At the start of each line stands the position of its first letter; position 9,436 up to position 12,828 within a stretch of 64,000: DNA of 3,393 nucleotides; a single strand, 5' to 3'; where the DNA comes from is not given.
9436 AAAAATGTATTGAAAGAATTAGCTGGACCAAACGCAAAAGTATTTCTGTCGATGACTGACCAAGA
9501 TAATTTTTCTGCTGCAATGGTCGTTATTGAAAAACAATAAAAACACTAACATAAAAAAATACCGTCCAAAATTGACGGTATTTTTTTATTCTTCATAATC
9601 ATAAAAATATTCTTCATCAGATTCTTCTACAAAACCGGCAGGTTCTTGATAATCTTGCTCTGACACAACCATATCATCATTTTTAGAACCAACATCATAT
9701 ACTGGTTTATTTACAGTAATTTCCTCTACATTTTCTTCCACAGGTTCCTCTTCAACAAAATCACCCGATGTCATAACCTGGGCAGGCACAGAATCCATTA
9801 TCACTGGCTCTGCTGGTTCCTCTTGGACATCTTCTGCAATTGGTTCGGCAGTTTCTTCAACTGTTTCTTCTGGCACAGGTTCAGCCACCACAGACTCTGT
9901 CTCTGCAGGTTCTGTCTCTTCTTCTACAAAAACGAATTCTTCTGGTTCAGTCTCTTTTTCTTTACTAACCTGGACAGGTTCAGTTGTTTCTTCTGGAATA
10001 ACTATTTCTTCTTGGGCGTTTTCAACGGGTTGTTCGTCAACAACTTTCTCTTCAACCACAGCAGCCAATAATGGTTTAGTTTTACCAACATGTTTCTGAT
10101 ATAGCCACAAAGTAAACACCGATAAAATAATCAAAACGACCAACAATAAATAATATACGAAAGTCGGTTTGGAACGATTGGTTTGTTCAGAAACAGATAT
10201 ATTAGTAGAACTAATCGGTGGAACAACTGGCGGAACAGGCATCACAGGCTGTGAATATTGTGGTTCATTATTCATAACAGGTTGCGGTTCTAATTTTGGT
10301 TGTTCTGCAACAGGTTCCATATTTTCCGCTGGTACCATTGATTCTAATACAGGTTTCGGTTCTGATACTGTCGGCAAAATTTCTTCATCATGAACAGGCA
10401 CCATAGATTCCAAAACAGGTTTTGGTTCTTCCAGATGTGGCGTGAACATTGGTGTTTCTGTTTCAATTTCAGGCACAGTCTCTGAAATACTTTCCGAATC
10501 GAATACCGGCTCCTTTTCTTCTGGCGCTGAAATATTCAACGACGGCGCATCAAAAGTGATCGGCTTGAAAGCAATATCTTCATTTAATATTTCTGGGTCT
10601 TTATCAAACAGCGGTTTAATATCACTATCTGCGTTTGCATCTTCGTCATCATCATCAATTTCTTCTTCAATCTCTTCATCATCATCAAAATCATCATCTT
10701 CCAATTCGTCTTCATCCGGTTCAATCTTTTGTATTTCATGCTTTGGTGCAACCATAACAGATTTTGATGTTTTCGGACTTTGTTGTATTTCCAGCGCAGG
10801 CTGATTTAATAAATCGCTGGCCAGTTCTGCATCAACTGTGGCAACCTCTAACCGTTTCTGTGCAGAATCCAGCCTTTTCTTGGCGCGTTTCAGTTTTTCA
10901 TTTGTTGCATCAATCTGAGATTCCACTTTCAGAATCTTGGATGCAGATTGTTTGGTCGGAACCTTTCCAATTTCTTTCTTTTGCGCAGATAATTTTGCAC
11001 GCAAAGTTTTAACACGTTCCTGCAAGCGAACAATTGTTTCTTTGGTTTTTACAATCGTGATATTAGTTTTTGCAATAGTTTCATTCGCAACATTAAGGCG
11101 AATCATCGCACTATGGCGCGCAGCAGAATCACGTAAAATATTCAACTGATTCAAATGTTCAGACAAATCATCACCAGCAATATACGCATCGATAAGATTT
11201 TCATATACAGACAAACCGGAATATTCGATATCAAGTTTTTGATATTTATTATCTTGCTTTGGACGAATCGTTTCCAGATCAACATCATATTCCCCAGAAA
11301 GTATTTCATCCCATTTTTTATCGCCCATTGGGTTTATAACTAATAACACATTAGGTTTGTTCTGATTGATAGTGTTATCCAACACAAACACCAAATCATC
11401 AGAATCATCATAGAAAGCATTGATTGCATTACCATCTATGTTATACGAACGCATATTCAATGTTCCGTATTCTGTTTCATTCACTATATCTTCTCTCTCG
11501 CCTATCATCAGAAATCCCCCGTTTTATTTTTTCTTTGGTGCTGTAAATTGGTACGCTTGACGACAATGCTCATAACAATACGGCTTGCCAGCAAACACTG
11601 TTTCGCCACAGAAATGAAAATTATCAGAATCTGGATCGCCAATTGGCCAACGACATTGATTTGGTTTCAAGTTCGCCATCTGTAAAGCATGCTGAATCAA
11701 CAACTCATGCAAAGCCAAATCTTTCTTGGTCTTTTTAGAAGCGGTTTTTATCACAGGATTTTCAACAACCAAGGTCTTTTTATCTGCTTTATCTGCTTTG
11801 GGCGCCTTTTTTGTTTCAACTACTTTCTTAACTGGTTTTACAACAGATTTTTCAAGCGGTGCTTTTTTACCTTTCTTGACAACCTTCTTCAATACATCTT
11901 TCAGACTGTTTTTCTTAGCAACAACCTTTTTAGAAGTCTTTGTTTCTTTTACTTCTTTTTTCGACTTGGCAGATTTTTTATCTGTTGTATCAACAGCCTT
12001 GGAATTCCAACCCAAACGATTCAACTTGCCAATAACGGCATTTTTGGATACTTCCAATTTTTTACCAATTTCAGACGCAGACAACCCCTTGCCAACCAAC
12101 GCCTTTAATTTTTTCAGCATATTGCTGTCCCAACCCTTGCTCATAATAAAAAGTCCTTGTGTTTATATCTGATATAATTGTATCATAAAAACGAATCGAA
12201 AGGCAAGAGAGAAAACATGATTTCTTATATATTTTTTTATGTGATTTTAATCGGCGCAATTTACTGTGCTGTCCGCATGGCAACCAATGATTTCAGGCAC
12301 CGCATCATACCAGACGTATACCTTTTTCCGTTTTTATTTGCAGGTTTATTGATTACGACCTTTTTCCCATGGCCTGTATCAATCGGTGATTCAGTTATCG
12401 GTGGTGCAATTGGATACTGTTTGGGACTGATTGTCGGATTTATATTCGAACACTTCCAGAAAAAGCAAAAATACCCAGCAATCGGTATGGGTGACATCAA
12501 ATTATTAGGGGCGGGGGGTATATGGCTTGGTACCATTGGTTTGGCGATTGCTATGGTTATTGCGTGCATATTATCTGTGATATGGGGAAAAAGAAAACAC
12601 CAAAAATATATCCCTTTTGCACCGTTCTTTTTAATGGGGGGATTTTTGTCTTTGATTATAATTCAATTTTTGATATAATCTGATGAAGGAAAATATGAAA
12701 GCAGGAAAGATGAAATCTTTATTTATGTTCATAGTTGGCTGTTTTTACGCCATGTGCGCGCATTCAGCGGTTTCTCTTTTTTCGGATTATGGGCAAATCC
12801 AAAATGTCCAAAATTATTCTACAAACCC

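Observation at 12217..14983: Prepilin-peptidase gene immediately followed by two novel signal-peptide Cys-rich proteins (636 aa and 104 aa), next to gcrA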

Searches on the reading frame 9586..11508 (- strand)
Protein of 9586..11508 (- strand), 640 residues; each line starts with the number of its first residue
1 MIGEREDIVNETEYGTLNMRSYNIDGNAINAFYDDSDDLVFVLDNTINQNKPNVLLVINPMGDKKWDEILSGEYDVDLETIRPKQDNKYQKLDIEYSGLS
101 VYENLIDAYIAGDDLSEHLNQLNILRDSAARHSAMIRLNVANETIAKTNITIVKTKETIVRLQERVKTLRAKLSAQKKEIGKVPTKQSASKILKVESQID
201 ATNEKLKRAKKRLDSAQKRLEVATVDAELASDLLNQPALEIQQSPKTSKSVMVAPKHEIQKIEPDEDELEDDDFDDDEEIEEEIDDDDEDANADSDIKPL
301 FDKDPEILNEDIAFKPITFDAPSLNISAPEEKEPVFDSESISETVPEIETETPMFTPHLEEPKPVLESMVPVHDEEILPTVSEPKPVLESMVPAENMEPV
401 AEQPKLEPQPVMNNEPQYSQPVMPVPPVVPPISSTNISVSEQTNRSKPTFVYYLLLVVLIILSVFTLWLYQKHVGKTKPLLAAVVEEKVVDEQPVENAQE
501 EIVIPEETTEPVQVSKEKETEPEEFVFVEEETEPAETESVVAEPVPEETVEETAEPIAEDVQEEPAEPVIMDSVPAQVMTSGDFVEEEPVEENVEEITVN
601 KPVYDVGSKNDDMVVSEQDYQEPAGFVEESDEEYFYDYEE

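Call 3: search_protein_families(library=pfam, proteins=[window:9586-11508:-], max_evalue=0.1)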
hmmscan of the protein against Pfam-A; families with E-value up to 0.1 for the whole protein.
window:9586-11508:- (640 aa): 2 families
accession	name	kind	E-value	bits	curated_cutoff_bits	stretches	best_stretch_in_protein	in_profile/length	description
PF01519.22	DUF16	-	0.018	15.9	40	1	134-215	32-101/104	Protein of unknown function DUF16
PF14712.11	Snapin_Pallidin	-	0.077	13.9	29.6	0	141-214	11-86/89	Snapin/Pallidin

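Call 4: search_protein_families(library=ncbifam, proteins=[window:9586-11508:-], max_evalue=0.1)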
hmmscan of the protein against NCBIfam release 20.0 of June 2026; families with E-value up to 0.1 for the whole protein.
window:9586-11508:- (640 aa): 1 family
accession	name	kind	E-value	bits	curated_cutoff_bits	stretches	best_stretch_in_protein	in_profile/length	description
TIGR02169.1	SMC_prok_A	equivalog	0.0032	15.2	729.4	1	115-272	719-874/1165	chromosome segregation protein SMC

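Call 83: search_protein_families(library=padloc, proteins=[window:9586-11508:-], max_evalue=0.01)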
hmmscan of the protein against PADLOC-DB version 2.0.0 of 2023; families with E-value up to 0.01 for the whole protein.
window:9586-11508:- (640 aa): 2 families
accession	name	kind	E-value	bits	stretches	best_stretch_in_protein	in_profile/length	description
PDLC00551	JetC2|JetC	-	0.0019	14.1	1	113-293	843-1024/1365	DUF3584 domain; MukB-like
PDLC00518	JetC1|JetC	-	0.0026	13.7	1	102-293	251-441/1112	DUF3584 domain; MukB-like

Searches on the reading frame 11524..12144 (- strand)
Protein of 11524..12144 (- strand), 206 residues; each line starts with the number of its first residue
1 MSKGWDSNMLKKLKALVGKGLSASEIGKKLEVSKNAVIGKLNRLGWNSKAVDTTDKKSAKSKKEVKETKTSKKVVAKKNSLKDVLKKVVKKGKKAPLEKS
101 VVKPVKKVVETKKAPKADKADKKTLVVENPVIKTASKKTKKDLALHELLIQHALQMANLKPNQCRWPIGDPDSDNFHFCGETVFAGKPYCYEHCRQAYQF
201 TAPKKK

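Call 3: search_protein_families(library=pfam, proteins=[window:11524-12144:-], max_evalue=0.1)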
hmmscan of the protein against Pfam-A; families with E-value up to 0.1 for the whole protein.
window:11524-12144:- (206 aa): 3 families
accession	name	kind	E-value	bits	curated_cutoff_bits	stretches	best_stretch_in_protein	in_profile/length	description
PF07750.17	GcrA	-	1.1e-32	114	26.9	2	104-205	51-152/155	GcrA cell cycle regulator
PF08279.18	HTH_11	-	0.0068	16.7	25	1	9-44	5-39/55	HTH domain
PF02840.20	Prp18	-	0.057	14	32.5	0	51-120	8-77/143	Prp18 domain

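Call 4: search_protein_families(library=ncbifam, proteins=[window:11524-12144:-], max_evalue=0.1)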
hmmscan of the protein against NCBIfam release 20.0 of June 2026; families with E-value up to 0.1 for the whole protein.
window:11524-12144:- (206 aa): 3 families
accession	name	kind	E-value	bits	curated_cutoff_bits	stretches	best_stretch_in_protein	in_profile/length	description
NF050816.1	sig70cofacGcrA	equivalog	3e-24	86.2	280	2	106-205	59-157/173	cell cycle sigma 70 cofactor GcrA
NF045758.2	YlxM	equivalog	0.016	15.3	80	1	15-43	27-55/72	YlxM family DNA-binding protein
TIGR02813.1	omega_3_PfaA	subfamily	0.023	11.3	1010.1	1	54-160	944-1051/2582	polyketide-type polyunsaturated fatty acid synthase PfaA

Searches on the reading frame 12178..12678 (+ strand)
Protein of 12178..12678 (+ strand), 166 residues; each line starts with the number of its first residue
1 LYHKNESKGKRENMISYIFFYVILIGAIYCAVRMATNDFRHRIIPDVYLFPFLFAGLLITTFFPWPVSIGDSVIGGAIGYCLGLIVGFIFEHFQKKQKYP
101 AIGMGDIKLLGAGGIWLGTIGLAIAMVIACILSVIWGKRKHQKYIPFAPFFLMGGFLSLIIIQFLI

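Call 3: search_protein_families(library=pfam, proteins=[window:12178-12678:+], max_evalue=0.1)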
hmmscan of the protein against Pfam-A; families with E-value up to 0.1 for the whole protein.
window:12178-12678:+ (166 aa): 3 families
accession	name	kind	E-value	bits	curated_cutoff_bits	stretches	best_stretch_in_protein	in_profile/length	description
PF01478.23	Peptidase_A24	-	1.8e-15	57.7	26.5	1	29-137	5-103/104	Type IV leader peptidase family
PF01384.25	PHO4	-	0.00092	18.7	33.7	1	57-151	76-160/350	Phosphate transporter family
PF11368.13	DUF3169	-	0.022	14.8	31.6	0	78-143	13-77/250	Protein of unknown function (DUF3169)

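Call 4: search_protein_families(library=ncbifam, proteins=[window:12178-12678:+], max_evalue=0.1)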
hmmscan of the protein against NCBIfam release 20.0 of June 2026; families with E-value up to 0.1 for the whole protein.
window:12178-12678:+ (166 aa): 1 family
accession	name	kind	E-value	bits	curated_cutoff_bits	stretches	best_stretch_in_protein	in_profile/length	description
NF004902.0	PRK06265.1-1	equivalog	0.0051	16.5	219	1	15-82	11-73/213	cobalt transporter CbiM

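Call 47: find_homologous_proteins(query=window:12217-12678:+, max_evalue=0.001)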
Query window:12217-12678:+ (153 aa): 391 proteins with E <= 0.001 among 583 candidates; the best 120 are listed.
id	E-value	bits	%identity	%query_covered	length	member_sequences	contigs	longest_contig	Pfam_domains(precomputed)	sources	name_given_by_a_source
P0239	3.9e-91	321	98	100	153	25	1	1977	PF01478.24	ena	-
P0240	5.8e-85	301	92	100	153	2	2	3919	PF01478.24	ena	-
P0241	7.5e-84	297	90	100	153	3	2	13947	PF01478.24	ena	-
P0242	2.5e-83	296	90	100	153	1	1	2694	PF01478.24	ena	-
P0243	1.1e-81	290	83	100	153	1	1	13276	PF01478.24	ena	-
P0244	9.7e-81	287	84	100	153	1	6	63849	PF01478.24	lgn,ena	-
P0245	7.1e-80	284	82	100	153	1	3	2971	PF01478.24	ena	-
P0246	9.5e-80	284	81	100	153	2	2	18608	PF01478.24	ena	-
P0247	1.5e-79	283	86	100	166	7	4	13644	PF01478.24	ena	-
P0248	3.4e-79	282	81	100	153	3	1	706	PF01478.24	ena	-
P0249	5.9e-79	282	83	100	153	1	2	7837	PF01478.24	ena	-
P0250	6.9e-79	281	84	100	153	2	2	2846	PF01478.24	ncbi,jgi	jgi:leader peptidase (prepilin peptidase)/N-methyltransferase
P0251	9.2e-79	281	83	100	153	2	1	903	PF01478.24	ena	-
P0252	1.1e-78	281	82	100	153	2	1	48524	PF01478.24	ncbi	-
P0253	2.0e-78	280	81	100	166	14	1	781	PF01478.24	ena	-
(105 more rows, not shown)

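Call 48: search_solved_structures(query=window:12217-12678:+, max_evalue=10, show_alignments=3)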
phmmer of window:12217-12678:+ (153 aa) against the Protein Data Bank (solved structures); distinct sequences matched with E-value up to 10: 5.
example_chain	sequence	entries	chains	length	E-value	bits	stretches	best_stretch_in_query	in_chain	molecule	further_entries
9emz_A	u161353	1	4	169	0.21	14.6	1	60-102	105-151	Lipoprotein signal peptidase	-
5dir_A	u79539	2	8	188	0.25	14.4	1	60-102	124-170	Lipoprotein signal peptidase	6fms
8e73_3M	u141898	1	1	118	0.81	12.7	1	24-79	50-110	Nad3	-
1zg6_A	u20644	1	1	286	1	12.4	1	35-99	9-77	Beta-lactamase TEM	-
8s2e_B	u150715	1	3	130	1.6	11.7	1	89-132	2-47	Envelope glycoprotein gp41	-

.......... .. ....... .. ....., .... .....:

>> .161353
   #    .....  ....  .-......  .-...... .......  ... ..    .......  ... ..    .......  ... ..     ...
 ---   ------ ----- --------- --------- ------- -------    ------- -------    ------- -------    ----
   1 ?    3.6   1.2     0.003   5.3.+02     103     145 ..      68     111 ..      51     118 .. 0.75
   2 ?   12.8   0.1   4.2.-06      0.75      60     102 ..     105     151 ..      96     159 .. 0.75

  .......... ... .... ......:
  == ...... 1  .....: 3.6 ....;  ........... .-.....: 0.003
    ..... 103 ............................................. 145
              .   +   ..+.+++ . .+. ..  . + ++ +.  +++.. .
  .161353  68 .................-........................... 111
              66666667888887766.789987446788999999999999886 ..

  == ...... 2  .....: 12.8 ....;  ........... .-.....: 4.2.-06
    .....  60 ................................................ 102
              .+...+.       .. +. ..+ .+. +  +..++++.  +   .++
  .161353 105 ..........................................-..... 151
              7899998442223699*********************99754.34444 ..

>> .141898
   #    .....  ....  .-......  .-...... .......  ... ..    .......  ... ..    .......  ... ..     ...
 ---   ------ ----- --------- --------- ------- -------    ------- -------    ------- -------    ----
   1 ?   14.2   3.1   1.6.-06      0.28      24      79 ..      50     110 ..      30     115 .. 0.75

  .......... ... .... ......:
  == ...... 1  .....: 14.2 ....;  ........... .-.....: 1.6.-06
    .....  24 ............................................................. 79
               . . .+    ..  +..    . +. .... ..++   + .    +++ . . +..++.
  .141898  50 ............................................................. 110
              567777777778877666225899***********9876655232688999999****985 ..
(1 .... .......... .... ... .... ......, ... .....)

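Call 83: search_protein_families(library=padloc, proteins=[window:12217-12678:+], max_evalue=0.01)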
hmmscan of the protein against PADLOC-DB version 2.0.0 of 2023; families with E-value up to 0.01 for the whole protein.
window:12217-12678:+ (153 aa): 0 families
